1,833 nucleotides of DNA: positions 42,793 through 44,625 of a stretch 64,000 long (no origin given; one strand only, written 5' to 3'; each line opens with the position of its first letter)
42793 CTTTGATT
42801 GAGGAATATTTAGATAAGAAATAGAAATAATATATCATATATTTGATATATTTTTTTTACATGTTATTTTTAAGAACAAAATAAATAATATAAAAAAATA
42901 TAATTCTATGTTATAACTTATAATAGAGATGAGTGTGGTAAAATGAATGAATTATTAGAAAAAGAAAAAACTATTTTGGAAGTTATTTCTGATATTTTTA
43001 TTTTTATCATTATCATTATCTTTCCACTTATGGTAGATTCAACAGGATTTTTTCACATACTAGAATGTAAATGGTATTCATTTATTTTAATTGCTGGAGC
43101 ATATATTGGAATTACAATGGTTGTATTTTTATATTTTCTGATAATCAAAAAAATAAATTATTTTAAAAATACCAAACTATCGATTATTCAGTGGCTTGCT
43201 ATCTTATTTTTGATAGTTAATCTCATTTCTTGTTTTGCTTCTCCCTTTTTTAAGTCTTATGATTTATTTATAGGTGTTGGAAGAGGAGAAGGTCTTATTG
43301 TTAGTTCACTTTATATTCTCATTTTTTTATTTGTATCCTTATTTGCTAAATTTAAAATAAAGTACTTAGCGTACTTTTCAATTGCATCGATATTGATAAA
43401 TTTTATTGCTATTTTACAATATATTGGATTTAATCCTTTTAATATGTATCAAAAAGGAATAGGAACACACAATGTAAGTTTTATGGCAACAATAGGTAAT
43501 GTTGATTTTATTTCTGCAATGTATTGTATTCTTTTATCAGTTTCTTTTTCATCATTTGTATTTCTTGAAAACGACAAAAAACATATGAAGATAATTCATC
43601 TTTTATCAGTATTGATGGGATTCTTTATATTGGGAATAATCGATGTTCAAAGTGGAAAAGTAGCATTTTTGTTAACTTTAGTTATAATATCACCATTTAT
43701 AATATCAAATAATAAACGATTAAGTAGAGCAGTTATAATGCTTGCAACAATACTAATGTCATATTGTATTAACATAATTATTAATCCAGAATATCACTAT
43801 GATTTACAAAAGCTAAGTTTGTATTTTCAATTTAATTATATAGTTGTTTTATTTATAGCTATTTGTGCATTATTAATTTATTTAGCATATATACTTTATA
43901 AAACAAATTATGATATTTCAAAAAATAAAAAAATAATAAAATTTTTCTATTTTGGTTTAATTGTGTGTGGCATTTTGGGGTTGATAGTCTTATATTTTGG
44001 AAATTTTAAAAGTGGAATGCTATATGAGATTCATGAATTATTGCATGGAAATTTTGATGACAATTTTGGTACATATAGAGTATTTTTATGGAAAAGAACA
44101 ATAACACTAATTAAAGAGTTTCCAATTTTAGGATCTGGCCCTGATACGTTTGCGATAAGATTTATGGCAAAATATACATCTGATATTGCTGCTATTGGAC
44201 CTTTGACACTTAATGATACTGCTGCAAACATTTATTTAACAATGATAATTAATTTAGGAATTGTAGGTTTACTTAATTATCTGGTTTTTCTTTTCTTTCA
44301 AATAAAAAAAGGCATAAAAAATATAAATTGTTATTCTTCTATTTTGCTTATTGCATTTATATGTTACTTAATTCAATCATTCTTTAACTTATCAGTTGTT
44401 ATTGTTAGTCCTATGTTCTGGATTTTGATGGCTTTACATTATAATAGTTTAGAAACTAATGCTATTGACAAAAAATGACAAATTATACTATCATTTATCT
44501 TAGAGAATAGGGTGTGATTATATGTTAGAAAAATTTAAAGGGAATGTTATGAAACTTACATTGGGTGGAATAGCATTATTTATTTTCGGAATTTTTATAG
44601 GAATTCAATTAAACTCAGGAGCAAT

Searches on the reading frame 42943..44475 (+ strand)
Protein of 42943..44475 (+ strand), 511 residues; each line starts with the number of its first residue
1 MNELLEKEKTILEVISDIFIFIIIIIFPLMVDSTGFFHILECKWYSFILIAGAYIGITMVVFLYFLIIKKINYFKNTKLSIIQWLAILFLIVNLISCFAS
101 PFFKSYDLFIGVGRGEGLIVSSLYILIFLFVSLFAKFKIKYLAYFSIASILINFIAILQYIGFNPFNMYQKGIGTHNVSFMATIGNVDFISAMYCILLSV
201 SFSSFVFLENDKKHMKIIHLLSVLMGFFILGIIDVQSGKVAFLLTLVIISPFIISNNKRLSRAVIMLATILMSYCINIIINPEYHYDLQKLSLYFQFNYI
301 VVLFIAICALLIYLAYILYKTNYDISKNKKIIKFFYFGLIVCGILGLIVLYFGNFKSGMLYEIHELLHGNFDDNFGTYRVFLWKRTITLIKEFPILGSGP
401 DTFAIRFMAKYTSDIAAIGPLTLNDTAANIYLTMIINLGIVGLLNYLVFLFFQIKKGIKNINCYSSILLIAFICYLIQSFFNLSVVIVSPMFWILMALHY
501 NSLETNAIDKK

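Call 86: search_protein_families(library=pfam, proteins=[window:42943-44475:+], max_evalue=0.001)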
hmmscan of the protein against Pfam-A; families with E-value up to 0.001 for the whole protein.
window:42943-44475:+ (511 aa): 1 family
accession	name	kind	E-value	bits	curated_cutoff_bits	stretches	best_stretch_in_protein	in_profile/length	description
PF04932.20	Wzy_C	-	3.1e-14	53.4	31.7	1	304-446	19-148/149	O-Antigen ligase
